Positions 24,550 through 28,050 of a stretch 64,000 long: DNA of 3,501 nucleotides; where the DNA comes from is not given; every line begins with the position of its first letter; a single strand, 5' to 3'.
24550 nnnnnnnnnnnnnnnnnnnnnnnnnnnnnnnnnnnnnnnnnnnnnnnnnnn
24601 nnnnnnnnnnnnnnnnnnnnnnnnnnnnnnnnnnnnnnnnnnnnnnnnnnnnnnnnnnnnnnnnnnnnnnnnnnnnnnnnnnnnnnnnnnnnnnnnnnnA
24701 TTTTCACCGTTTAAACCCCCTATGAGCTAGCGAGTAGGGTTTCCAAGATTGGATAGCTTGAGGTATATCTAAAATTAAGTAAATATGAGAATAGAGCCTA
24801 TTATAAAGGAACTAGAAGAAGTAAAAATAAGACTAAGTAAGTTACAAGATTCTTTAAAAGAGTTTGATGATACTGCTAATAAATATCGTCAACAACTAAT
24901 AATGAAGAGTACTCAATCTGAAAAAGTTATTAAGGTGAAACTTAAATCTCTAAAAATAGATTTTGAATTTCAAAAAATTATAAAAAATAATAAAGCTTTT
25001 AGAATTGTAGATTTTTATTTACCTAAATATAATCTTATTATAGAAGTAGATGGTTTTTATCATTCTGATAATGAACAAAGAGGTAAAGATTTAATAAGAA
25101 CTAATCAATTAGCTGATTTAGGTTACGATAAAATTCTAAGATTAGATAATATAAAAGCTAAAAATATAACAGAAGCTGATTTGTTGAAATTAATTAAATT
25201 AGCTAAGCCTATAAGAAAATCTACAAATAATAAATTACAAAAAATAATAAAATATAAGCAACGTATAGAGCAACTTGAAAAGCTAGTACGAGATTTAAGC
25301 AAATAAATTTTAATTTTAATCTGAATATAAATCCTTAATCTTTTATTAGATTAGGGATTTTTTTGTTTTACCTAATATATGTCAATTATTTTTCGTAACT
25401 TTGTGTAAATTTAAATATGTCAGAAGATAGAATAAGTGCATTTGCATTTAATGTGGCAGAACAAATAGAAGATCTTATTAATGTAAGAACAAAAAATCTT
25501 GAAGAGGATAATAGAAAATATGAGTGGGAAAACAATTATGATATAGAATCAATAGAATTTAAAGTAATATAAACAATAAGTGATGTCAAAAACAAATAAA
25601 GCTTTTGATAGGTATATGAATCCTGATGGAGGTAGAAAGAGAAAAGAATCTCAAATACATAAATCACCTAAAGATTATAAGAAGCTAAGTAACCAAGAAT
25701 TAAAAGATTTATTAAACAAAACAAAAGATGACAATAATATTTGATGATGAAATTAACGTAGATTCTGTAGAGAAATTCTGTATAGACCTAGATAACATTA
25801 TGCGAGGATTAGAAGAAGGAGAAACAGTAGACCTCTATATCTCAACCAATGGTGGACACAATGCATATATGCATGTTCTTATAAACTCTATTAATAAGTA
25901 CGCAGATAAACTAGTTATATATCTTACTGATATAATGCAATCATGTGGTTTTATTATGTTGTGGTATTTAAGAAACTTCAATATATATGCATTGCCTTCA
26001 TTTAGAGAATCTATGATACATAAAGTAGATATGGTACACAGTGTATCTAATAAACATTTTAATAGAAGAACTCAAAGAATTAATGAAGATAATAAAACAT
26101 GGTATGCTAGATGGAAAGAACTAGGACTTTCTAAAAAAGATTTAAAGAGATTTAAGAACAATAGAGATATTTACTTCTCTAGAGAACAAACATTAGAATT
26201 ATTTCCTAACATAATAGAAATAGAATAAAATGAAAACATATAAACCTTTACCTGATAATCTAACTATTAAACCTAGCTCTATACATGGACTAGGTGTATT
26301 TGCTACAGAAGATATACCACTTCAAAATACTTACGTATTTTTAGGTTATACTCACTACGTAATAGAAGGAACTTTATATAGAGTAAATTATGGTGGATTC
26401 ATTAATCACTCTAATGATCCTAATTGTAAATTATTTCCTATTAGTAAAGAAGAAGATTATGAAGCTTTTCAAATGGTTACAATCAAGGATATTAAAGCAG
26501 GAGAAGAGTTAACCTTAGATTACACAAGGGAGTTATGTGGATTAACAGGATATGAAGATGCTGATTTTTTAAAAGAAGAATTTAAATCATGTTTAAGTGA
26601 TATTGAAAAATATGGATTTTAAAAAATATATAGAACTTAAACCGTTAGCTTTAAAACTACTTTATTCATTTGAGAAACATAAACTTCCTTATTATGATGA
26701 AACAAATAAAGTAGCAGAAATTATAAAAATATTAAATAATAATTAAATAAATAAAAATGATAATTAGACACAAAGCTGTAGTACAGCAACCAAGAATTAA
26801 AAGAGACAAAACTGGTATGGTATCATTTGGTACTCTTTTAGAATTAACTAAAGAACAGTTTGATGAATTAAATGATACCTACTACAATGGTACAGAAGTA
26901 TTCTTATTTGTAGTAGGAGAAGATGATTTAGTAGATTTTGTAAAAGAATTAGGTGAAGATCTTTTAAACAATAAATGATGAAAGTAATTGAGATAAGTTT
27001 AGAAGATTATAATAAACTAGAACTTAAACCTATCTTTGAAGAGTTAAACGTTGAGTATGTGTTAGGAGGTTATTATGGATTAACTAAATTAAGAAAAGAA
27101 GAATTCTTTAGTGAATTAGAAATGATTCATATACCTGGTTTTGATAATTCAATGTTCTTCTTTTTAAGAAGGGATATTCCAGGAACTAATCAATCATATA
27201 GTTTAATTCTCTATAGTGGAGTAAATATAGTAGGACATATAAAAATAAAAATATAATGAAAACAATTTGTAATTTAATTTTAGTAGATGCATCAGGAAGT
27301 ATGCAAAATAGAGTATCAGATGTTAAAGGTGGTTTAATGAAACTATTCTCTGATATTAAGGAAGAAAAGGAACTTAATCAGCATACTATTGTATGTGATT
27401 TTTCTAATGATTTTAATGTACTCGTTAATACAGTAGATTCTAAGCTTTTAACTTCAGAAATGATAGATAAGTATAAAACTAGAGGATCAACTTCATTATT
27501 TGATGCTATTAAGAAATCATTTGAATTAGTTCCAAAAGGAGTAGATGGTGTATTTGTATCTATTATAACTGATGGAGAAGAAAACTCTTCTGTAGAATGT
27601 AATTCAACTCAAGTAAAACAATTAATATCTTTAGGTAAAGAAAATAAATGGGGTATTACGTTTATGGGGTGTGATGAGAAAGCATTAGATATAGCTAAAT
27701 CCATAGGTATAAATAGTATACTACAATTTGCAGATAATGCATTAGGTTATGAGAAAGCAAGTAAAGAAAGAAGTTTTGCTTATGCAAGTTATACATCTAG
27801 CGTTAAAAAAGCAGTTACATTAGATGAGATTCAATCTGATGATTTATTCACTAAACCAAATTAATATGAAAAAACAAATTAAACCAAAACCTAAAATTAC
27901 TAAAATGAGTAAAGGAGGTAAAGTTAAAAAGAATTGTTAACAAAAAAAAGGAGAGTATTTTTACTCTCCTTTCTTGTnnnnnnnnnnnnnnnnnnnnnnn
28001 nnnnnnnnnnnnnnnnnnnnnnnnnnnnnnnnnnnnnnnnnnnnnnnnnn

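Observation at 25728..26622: Adjacent ClpP-like peptidase and mini SET-domain methyltransferase in the early/accessory operon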

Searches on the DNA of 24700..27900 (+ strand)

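Call 5: search_dna_similar(query=window:24700-27900:+, collection=phages, mode=near, max_rows=15)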
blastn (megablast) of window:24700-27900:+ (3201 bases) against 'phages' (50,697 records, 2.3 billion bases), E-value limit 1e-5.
No match.

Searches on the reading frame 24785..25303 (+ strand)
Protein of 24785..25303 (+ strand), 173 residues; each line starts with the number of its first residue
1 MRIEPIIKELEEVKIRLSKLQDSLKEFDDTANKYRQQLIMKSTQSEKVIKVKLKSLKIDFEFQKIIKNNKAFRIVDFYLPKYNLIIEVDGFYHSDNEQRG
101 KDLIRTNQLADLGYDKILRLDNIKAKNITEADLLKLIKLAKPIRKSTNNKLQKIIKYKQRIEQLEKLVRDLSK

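Call 3: search_protein_families(library=pfam, proteins=[window:24785-25303:+], max_evalue=1)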
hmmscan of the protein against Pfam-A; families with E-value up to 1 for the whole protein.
window:24785-25303:+ (173 aa): 7 families
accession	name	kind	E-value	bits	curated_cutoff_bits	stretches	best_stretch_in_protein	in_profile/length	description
PF04480.18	DUF559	-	1.8e-10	41.1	20.6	1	33-130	5-98/109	Protein of unknown function (DUF559)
PF21598.3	PvuRts1I-like_N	-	3.5e-07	30.9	27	1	52-151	27-116/131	Restriction endonuclease PvuRts1 I-like, N-terminal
PF18741.7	MTES_1575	-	0.0017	18.8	38.2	1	80-119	36-75/96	REase_MTES_1575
PF08286.16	Spc24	-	0.042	14.5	25.3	1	7-70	10-76/109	Spc24 subunit of Ndc80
PF21825.2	crAss001_48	-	0.12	12.7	24.8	1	6-39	7-41/61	crAss001_48 related protein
PF12795.12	MscS_porin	-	0.43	10.6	34.4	0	9-56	31-78/238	Mechanosensitive ion channel porin domain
PF05103.18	DivIVA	-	0.97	9.8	28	1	3-49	34-80/131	DivIVA protein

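Call 4: search_protein_families(library=phrogs, proteins=[window:24785-25303:+], max_evalue=0.1)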
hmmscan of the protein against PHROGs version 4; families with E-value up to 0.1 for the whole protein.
window:24785-25303:+ (173 aa): 9 families
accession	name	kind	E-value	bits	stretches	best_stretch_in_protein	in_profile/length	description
phrog_4538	-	unknown function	5.1e-10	39.8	1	43-101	231-288/447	-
phrog_559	-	DNA, RNA and nucleotide metabolism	1.8e-08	34.6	1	42-164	306-431/607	HNH endonuclease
phrog_503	-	unknown function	2e-08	35.1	1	32-142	21-131/144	-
phrog_9084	-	DNA, RNA and nucleotide metabolism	8e-06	27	1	18-101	44-121/187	homing endonuclease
phrog_3339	-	DNA, RNA and nucleotide metabolism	2.2e-05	24.7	1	31-98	241-308/536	homing endonuclease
phrog_9019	-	DNA, RNA and nucleotide metabolism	3.7e-05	24.8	1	28-108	44-127/160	Holliday junction resolvase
phrog_9529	-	unknown function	0.0037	18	1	3-153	58-206/247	-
phrog_15137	-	DNA, RNA and nucleotide metabolism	0.0052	17.4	1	67-99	165-197/236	endonuclease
phrog_33220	-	unknown function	0.0056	14.9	1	33-107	492-564/1558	-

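Call 61: search_protein_families(library=padloc, proteins=[window:24785-25303:+], max_evalue=0.01)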
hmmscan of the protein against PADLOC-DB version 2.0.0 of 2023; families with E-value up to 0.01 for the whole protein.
window:24785-25303:+ (173 aa): 2 families
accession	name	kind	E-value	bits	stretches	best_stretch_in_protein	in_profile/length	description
PDLC03210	mREase_II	-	1.1e-09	36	1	51-146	30-125/294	Type II methyl-directed restriction enzyme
PDLC02868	DpdF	-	5.8e-06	22.3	1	73-133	82-143/1078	DpdF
